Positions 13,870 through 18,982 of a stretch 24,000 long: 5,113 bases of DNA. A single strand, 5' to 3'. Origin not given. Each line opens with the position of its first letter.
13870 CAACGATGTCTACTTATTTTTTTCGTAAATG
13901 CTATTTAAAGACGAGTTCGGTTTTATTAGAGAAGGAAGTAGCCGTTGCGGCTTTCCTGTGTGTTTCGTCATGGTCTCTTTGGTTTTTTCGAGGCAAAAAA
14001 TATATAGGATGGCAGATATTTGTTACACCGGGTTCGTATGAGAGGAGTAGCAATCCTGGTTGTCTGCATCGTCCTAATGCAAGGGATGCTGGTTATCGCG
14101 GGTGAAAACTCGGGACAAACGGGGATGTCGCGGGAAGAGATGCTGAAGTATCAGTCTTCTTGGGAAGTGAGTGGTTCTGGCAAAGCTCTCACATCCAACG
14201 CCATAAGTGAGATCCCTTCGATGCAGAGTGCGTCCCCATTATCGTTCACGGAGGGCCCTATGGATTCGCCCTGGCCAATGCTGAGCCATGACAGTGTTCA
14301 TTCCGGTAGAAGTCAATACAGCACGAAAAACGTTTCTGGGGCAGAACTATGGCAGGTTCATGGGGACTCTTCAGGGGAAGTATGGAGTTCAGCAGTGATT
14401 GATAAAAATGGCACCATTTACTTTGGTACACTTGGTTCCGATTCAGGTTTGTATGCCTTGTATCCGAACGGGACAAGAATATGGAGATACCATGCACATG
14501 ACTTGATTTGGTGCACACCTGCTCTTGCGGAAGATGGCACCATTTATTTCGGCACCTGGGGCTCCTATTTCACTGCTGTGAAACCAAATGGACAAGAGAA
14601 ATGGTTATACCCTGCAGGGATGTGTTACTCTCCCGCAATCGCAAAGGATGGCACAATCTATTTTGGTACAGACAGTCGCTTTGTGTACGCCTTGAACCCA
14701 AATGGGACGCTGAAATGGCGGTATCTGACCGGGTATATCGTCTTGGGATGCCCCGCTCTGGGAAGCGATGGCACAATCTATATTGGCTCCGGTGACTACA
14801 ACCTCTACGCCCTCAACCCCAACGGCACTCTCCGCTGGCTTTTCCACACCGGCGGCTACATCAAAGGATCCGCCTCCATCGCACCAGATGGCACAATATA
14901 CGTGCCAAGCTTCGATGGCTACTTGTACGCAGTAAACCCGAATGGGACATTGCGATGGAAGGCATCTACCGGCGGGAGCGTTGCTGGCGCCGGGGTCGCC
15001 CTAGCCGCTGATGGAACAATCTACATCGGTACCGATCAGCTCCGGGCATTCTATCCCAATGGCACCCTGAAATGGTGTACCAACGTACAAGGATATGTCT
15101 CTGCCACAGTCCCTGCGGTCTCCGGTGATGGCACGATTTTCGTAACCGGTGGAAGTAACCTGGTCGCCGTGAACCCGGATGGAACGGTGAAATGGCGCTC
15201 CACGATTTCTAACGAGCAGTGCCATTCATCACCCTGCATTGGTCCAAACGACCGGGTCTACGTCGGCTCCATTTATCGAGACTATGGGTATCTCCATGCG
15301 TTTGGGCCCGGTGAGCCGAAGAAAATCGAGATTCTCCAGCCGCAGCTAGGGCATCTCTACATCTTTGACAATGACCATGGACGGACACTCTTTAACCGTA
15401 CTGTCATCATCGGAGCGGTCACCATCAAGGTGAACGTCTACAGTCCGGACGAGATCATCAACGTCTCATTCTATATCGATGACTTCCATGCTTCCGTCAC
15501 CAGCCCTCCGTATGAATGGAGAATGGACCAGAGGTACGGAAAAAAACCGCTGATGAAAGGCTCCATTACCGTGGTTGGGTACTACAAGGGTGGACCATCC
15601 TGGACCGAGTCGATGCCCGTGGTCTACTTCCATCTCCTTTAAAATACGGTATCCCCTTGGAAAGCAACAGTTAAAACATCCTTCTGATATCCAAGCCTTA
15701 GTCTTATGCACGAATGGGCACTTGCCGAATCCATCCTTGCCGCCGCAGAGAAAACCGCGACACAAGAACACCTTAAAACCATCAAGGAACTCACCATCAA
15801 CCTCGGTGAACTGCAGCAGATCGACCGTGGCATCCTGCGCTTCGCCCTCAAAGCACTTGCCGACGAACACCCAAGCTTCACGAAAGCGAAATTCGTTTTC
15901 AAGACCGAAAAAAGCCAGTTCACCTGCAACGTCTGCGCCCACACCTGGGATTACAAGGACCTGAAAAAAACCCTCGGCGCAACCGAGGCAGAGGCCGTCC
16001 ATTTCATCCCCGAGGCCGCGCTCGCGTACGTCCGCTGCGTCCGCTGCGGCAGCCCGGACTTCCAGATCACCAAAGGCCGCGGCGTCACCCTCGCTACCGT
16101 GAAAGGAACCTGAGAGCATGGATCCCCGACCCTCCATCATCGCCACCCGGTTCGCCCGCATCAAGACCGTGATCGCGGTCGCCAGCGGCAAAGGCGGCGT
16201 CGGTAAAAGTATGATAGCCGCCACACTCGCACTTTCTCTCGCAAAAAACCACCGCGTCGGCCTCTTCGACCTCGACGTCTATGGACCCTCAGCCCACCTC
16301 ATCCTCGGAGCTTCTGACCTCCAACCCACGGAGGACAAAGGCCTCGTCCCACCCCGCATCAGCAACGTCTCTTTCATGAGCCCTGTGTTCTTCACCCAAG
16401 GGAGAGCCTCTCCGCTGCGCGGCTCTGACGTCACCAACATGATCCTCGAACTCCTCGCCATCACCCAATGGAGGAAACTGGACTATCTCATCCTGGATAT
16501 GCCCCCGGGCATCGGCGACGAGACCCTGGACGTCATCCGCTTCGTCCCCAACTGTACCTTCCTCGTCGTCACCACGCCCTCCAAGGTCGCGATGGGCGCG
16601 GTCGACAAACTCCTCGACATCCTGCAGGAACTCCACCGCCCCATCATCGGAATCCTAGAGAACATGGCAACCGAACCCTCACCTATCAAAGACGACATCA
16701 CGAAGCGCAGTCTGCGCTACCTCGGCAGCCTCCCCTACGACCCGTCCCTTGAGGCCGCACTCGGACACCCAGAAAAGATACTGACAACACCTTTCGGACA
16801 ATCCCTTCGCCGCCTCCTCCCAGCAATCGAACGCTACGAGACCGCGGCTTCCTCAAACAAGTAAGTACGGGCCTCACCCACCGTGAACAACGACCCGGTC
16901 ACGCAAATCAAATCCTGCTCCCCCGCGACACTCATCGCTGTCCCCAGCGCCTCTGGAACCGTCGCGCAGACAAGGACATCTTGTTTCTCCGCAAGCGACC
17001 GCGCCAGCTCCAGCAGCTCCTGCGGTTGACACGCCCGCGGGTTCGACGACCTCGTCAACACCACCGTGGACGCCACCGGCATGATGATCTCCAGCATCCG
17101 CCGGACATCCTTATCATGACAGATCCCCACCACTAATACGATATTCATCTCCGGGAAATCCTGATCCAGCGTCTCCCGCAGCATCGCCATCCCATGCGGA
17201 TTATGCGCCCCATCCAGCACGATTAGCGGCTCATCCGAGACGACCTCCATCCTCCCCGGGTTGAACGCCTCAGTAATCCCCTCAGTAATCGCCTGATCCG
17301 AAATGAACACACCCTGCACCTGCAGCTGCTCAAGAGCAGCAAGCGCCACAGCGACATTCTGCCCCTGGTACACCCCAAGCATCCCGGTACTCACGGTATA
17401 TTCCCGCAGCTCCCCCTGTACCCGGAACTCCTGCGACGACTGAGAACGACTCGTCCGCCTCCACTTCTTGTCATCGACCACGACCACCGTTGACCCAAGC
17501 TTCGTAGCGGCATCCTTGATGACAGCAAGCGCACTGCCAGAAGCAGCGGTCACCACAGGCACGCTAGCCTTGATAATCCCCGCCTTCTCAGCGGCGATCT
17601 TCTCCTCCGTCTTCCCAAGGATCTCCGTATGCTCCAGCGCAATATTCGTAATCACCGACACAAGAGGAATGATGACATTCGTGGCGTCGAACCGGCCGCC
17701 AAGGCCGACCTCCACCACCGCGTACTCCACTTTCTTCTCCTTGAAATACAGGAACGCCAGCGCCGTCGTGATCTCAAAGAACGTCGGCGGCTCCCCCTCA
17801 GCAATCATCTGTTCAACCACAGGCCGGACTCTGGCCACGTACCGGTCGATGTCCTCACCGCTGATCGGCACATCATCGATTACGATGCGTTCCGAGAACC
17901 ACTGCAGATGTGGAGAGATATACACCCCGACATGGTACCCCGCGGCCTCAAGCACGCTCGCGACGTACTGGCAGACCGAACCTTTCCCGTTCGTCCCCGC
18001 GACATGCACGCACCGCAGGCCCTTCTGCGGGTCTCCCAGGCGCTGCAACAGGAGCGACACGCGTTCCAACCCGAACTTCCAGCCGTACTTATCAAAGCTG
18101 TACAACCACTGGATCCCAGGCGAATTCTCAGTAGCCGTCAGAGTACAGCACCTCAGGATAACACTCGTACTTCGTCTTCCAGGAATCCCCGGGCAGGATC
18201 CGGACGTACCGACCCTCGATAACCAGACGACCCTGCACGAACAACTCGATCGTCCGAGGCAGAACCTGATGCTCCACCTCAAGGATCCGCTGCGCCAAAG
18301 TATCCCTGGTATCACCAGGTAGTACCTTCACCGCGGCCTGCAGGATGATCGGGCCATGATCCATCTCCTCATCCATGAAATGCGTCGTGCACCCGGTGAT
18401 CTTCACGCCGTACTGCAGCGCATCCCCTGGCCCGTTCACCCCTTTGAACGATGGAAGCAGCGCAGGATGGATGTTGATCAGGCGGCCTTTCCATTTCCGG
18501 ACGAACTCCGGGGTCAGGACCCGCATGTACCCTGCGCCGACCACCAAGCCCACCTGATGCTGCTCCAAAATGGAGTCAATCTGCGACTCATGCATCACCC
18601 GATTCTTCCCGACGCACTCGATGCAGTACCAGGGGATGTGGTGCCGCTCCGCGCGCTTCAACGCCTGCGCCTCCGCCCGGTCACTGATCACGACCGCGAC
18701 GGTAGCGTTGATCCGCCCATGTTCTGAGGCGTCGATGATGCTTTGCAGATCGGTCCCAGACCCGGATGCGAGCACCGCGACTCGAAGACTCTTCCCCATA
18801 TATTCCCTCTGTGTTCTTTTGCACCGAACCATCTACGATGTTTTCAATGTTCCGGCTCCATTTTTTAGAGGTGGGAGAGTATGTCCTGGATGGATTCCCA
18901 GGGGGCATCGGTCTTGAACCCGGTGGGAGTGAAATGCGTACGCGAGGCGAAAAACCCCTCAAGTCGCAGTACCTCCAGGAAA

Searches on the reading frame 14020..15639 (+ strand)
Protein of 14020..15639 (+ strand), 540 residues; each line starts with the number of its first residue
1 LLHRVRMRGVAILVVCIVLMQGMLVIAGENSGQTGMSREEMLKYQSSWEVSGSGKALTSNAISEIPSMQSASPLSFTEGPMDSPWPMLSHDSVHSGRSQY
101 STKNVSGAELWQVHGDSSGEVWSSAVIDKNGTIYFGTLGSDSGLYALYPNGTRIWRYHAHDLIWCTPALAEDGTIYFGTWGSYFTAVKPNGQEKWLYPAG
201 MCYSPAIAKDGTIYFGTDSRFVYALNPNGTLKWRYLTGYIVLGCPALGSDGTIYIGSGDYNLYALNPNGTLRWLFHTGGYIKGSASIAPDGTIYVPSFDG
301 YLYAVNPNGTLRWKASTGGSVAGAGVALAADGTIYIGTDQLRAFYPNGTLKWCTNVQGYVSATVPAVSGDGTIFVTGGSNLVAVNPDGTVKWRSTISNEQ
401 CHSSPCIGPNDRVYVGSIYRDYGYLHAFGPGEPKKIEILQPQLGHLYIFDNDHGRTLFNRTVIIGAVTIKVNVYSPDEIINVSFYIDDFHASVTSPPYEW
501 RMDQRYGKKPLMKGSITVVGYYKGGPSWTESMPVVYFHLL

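Call 99: search_protein_families(library=pfam, proteins=[window:14020-15639:+], max_evalue=0.0001)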
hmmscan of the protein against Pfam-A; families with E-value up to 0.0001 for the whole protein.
window:14020-15639:+ (540 aa): 4 families
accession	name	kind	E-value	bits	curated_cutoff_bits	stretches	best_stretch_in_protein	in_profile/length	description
PF13570.13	Beta-prop_ACSF4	-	5.4e-31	108.6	133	2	250-417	61-233/329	Beta-alanine-activating enzyme, beta-propeller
PF13360.13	PQQ_2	-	1.5e-21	77.6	27.6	2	299-402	2-107/233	Outer membrane protein assembly factor BamB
PF07494.17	Reg_prop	-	1.6e-06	28.1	20.4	0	117-138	3-23/24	Two component regulator propeller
PF25292.1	Beta-prop_CGLA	-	1.5e-05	25.1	26.8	0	222-272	56-109/316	Lambda-carrageenase beta-propeller domain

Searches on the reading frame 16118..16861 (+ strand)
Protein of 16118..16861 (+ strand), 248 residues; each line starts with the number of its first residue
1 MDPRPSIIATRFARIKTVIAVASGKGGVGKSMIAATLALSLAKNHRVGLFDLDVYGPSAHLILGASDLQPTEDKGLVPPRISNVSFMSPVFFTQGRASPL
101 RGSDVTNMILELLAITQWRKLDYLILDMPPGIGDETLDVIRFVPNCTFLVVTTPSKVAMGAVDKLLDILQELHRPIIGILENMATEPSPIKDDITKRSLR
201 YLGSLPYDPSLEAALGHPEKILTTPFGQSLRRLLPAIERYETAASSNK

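Call 99: search_protein_families(library=pfam, proteins=[window:16118-16861:+], max_evalue=0.0001)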
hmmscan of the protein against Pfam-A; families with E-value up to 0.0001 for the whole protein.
window:16118-16861:+ (248 aa): 3 families
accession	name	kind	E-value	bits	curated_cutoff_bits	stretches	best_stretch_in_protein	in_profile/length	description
PF10609.15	ParA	-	2e-52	178.5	27.1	1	15-186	2-177/246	NUBPL iron-transfer P-loop NTPase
PF01656.29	CbiA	-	4.8e-15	56.1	25.4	1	19-214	1-118/125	CobQ/CobB/MinD/ParA nucleotide binding domain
PF13614.12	AAA_31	-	9.7e-09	35.8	27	0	17-54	2-40/177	AAA domain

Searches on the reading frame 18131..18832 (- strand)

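Call 99: search_protein_families(library=pfam, proteins=[window:18131-18832:-], max_evalue=0.0001)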
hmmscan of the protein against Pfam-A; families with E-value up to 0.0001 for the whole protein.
window:18131-18832:- (234 aa): 1 family
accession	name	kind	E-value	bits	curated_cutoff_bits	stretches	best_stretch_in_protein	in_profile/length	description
PF00551.24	Formyl_trans_N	-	5.6e-54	183.1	26.1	1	17-195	2-181/181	Formyl transferase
